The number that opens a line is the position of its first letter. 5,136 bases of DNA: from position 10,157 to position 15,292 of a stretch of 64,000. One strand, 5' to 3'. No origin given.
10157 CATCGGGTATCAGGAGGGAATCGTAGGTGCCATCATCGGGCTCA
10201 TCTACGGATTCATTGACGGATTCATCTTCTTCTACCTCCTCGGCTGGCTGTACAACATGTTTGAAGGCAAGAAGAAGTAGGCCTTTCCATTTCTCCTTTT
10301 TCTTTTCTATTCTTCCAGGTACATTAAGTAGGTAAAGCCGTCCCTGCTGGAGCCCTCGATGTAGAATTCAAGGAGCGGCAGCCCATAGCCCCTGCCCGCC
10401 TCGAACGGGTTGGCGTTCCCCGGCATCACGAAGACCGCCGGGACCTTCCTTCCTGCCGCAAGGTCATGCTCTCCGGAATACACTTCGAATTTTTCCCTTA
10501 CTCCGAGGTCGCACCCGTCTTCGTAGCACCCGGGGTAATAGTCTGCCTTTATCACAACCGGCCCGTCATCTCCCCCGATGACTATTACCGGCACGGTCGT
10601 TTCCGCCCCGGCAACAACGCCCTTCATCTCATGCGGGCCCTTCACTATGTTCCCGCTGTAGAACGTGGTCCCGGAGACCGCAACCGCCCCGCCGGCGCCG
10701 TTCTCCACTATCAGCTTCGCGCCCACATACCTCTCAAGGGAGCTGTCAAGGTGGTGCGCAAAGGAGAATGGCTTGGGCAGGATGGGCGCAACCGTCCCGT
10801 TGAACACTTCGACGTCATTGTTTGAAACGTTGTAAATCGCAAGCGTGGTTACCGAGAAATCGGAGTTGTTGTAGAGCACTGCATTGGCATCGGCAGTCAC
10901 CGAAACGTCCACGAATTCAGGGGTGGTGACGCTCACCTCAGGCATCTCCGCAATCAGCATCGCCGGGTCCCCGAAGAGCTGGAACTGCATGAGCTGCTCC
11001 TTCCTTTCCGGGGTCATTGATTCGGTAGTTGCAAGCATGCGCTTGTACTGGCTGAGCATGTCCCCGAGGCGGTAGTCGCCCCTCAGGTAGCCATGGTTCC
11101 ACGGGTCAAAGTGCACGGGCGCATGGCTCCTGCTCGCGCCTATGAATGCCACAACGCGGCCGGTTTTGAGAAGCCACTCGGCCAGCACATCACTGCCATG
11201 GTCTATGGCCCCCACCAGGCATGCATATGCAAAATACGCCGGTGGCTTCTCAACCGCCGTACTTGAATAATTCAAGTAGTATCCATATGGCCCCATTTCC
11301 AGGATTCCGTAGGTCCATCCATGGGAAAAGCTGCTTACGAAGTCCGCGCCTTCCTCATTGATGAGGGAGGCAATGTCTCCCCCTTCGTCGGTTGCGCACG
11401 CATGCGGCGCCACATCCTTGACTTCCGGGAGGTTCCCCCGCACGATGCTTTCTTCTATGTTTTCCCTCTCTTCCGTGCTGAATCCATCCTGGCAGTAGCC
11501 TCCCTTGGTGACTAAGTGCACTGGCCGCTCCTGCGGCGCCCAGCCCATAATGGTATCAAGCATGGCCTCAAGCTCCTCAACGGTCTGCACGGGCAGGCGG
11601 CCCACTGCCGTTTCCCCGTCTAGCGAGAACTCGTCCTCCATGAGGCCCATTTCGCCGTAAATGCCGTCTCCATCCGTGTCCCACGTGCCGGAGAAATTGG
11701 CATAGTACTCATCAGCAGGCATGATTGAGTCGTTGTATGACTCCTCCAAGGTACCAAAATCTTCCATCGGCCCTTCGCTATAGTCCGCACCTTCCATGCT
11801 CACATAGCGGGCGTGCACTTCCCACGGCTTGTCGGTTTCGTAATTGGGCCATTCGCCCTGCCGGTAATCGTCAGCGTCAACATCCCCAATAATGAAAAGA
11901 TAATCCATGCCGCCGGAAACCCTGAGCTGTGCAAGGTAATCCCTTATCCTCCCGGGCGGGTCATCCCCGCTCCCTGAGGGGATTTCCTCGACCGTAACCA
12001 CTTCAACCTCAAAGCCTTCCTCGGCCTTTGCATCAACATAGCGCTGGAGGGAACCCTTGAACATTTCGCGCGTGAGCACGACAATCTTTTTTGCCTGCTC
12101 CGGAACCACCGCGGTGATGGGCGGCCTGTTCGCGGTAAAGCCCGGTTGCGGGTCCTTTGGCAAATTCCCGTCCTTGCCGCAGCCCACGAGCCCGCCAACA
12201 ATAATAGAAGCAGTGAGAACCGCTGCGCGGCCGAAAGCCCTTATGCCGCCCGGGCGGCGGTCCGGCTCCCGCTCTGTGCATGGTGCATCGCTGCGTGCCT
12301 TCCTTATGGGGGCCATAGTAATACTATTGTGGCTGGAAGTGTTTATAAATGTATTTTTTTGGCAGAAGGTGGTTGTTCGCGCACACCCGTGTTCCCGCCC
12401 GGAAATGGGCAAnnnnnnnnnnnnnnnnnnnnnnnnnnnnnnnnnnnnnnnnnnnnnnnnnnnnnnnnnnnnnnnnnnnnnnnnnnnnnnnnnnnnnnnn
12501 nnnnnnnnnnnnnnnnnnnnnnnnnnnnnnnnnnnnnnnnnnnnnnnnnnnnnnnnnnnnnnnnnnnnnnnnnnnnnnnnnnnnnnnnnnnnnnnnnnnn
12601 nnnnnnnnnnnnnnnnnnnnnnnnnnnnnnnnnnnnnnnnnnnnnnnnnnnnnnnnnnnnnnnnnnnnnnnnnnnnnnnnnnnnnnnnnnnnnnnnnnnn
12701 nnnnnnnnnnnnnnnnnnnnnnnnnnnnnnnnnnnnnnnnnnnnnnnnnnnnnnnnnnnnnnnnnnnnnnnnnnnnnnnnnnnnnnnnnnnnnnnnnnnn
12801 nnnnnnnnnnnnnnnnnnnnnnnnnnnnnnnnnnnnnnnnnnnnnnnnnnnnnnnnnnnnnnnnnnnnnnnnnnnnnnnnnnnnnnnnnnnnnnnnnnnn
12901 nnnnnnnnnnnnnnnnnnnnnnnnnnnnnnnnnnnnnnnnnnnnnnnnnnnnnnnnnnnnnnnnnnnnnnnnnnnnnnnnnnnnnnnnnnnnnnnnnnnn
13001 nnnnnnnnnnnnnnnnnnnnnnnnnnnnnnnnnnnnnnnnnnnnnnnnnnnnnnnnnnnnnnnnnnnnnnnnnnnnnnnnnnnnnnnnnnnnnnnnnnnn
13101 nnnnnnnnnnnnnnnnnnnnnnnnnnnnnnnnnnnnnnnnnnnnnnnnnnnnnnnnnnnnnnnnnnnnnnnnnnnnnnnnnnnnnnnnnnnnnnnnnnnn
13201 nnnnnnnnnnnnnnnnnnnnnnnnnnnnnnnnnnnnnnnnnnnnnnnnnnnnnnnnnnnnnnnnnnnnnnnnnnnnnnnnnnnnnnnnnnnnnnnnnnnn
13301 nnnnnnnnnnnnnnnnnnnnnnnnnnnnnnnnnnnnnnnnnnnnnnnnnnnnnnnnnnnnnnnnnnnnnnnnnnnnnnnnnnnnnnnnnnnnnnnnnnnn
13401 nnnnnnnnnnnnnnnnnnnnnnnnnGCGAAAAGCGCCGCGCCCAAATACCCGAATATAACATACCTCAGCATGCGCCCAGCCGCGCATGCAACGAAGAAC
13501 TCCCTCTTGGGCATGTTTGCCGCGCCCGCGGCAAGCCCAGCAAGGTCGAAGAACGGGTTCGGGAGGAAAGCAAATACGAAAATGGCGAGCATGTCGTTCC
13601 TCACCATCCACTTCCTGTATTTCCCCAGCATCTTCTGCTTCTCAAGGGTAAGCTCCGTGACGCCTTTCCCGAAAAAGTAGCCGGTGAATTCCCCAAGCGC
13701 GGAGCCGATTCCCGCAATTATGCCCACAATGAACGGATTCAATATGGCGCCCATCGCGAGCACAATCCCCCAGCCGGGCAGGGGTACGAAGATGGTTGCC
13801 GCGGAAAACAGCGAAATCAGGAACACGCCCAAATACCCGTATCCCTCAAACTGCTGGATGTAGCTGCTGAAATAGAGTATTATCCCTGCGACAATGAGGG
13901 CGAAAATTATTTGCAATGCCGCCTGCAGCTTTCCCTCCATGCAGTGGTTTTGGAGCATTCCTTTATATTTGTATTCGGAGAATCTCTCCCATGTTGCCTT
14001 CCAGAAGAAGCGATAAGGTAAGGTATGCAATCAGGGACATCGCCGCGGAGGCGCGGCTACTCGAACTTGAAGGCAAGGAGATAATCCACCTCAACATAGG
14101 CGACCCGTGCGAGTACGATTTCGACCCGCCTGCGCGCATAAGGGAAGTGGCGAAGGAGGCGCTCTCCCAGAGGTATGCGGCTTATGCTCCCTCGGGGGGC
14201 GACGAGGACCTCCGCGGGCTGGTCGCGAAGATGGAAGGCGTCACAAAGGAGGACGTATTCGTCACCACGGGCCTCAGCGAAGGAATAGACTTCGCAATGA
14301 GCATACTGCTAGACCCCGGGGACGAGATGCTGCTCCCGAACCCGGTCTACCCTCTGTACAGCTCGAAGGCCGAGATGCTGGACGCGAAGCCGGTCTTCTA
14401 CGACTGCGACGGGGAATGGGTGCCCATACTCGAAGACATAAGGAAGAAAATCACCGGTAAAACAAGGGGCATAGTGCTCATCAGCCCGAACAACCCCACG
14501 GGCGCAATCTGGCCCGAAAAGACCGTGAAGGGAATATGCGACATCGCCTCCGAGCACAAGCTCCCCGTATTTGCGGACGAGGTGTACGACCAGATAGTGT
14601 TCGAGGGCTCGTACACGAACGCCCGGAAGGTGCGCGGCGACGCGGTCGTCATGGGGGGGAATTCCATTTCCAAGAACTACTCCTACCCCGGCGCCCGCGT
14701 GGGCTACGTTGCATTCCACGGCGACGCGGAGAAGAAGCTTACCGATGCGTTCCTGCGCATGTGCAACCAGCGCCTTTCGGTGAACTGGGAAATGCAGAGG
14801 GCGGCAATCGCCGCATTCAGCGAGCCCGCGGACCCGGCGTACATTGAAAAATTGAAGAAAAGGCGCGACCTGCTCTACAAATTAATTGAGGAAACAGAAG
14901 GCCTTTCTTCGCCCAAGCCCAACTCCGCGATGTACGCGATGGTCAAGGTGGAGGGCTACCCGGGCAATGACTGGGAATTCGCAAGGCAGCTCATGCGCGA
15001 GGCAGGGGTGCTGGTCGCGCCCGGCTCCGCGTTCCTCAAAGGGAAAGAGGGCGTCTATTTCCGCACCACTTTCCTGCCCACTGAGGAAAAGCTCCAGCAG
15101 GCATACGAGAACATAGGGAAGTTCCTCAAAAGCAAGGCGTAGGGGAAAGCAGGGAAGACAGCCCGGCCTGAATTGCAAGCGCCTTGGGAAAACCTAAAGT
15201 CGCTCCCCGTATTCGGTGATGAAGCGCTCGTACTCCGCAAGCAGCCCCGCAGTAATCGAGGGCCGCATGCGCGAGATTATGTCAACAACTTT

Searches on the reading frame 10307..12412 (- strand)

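Call 11: search_protein_families(library=pfam, proteins=[window:10307-12412:-], max_evalue=0.01)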
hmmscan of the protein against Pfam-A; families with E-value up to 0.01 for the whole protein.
window:10307-12412:- (701 aa): 1 family
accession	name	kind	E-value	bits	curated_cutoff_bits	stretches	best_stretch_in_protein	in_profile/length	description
PF01364.23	Peptidase_C25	-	8.7e-36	124.4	23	1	111-485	2-372/374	Peptidase family C25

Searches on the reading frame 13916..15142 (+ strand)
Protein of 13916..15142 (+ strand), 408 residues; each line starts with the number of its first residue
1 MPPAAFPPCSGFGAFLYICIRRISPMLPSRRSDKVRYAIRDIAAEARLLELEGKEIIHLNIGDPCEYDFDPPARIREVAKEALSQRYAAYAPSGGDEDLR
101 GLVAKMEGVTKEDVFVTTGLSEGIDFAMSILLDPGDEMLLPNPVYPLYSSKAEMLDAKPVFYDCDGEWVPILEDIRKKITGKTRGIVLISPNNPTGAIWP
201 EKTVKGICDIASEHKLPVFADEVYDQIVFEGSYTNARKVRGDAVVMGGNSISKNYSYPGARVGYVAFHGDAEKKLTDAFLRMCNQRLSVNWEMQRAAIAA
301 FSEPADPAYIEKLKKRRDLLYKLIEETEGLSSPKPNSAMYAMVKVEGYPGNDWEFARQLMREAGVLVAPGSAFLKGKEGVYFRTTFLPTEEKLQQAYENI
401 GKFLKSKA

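Call 11: search_protein_families(library=pfam, proteins=[window:13916-15142:+], max_evalue=0.01)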
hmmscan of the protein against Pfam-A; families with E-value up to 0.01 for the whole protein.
window:13916-15142:+ (408 aa): 4 families
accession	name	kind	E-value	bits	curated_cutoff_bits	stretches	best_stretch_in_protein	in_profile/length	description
PF00155.27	Aminotran_1_2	-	6.6e-51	174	19.7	1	55-400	2-361/361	Aminotransferase class I and II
PF01041.23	DegT_DnrJ_EryC1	-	4.6e-05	23.2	19.8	1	127-221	55-145/360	DegT/DnrJ/EryC1/StrS aminotransferase family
PF01053.26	Cys_Met_Meta_PP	-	0.0022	17.1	27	1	99-224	57-176/381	Cys/Met metabolism PLP-dependent enzyme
PF04864.19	Alliinase_C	-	0.0087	15.4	22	0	126-270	84-211/363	Allinase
